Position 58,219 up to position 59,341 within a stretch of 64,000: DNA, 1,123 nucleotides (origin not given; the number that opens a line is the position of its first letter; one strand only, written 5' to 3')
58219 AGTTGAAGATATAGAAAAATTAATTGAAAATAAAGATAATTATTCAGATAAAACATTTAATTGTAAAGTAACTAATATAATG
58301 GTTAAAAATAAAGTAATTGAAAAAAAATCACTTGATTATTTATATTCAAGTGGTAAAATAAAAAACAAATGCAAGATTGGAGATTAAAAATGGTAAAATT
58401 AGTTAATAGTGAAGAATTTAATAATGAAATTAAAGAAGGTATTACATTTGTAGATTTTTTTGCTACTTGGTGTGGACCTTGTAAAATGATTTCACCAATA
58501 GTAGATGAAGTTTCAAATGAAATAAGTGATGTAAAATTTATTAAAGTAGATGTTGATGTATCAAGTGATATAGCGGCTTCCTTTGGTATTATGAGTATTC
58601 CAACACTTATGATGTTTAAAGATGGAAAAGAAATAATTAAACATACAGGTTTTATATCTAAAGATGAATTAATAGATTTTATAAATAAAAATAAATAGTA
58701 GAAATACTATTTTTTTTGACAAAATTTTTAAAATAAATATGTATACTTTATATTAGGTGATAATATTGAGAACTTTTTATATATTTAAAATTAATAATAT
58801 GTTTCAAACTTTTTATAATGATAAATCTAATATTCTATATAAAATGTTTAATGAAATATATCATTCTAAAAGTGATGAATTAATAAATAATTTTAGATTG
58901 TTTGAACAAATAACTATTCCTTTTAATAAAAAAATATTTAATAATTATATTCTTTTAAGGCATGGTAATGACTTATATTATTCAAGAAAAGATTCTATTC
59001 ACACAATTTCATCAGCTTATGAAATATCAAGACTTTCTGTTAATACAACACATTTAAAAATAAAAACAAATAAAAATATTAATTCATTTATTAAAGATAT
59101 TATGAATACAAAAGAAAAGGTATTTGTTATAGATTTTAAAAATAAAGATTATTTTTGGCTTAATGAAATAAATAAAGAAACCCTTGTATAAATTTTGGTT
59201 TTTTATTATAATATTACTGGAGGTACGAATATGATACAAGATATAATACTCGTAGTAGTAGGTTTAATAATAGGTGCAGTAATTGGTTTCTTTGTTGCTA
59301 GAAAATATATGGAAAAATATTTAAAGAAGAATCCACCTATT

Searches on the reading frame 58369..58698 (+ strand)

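Call 105: search_protein_families(library=pfam, proteins=[window:58369-58698:+], max_evalue=0.00001)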
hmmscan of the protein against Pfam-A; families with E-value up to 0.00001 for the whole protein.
window:58369-58698:+ (109 aa): 3 families
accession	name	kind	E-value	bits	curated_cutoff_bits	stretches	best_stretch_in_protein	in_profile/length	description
PF00085.26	Thioredoxin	-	1.5e-29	102.4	23.5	1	9-107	2-103/103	Thioredoxin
PF13098.12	Thioredoxin_2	-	1.4e-06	29.1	27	1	24-103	6-102/104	Thioredoxin-like domain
PF13905.12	Thioredoxin_8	-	3.1e-06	27.9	27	0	25-64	3-45/94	Thioredoxin-like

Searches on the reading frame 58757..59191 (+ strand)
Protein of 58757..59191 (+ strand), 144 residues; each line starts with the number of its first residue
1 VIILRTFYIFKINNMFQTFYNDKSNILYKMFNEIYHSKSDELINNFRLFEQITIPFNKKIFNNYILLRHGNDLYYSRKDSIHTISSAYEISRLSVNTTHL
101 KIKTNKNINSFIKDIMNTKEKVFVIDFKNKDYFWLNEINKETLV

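Call 105: search_protein_families(library=pfam, proteins=[window:58757-59191:+], max_evalue=0.00001)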
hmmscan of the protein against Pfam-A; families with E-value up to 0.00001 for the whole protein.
window:58757-59191:+ (144 aa): 1 family
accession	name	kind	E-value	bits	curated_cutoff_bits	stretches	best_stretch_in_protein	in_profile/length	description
PF10747.14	SirA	-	2.7e-09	38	26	1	5-138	1-139/140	Sporulation inhibitor of replication protein SirA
